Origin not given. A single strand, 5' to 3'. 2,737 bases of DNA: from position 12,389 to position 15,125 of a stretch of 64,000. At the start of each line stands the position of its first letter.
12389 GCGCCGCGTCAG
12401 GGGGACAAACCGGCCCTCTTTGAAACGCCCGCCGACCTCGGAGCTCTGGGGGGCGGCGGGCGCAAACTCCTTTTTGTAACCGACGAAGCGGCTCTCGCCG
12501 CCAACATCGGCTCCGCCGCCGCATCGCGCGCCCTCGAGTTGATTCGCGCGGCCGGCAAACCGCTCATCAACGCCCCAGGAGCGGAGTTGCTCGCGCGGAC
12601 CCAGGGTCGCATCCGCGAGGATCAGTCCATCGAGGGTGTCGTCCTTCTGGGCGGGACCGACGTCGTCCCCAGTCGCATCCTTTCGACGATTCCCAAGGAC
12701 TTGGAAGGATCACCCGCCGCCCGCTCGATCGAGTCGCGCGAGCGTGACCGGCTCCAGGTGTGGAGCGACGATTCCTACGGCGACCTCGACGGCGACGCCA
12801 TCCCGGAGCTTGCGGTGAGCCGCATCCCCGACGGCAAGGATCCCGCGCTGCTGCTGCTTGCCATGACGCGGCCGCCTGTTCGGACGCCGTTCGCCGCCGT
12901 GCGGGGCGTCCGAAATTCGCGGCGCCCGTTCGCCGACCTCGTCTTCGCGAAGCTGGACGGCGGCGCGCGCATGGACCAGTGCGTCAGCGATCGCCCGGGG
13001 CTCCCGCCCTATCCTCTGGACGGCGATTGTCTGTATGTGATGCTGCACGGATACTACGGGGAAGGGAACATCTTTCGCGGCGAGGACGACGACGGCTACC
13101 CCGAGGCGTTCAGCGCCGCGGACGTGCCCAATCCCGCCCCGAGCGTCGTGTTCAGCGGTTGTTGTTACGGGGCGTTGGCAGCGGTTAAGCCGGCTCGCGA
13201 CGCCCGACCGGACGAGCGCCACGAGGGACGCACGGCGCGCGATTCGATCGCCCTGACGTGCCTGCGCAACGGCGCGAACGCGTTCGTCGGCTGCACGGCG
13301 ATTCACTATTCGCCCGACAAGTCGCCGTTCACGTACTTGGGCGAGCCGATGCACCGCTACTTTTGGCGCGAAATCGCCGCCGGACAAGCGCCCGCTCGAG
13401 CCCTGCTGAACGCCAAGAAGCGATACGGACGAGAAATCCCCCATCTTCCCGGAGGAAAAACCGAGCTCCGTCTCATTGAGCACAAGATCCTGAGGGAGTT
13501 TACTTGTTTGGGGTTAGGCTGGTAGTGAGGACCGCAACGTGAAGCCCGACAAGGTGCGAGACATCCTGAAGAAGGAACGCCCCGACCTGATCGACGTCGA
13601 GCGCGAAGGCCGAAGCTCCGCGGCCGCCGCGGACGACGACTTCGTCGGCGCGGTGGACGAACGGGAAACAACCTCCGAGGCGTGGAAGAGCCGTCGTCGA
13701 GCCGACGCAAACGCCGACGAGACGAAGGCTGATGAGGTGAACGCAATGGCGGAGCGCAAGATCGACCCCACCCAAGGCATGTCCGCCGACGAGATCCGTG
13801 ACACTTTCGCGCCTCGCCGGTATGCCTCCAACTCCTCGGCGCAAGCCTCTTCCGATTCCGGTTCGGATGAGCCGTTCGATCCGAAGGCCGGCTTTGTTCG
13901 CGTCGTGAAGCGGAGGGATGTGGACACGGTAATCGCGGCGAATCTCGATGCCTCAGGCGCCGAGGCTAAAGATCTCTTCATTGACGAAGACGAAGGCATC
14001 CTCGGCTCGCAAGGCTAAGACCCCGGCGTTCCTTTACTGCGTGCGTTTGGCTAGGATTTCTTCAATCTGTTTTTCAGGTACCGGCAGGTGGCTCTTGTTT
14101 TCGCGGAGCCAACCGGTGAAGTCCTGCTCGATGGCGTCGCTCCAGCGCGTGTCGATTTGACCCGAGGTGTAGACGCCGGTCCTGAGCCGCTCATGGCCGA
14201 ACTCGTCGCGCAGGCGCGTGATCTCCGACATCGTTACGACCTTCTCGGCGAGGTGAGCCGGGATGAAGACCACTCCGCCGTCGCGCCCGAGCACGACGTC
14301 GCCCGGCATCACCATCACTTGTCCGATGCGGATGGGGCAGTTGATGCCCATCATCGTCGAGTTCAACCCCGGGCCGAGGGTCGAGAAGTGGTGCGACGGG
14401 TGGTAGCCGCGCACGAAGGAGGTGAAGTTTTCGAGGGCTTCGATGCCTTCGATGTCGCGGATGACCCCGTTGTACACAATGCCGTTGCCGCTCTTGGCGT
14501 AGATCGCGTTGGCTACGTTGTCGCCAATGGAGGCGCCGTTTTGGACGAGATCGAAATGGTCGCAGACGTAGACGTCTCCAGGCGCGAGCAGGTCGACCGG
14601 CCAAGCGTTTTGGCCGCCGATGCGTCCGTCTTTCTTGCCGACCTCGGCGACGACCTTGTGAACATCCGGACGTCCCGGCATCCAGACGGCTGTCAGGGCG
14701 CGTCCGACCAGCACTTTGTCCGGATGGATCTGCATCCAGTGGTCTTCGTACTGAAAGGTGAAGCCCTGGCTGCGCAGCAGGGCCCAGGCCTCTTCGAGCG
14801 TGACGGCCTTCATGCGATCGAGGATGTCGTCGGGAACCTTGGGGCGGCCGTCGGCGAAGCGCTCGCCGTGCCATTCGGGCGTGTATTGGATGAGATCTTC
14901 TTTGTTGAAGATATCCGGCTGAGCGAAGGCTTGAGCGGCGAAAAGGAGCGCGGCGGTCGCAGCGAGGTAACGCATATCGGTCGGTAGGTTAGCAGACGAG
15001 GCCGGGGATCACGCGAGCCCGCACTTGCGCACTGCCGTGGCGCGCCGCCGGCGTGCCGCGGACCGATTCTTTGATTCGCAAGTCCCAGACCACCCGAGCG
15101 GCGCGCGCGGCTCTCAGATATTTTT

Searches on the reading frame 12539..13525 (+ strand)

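Call 76: search_protein_families(library=pfam, proteins=[window:12539-13525:+], max_evalue=0.001)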
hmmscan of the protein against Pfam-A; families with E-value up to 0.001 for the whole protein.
window:12539-13525:+ (328 aa): 1 family
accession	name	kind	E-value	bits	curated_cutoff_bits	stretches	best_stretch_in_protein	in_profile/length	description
PF01364.23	Peptidase_C25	-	3.9e-06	26.8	23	0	34-97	69-131/374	Peptidase family C25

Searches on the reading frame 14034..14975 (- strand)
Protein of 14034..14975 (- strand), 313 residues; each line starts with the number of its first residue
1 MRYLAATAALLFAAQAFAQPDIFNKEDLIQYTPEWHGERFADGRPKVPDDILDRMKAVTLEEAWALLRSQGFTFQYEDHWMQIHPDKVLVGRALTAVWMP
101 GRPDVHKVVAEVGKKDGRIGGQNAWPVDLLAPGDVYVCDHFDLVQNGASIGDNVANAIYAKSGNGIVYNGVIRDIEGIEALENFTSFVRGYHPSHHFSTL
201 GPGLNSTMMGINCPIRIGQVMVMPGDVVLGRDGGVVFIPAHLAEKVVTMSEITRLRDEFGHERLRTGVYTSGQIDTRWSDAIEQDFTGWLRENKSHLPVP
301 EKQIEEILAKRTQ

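Call 28: search_protein_families(library=pfam, proteins=[window:14034-14975:-], max_evalue=0.001)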
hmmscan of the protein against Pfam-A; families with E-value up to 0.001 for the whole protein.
window:14034-14975:- (313 aa): 1 family
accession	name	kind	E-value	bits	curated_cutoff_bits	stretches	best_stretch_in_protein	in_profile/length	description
PF03737.21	RraA-like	-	2.1e-18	67.4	24.5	1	69-236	10-151/152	Aldolase/RraA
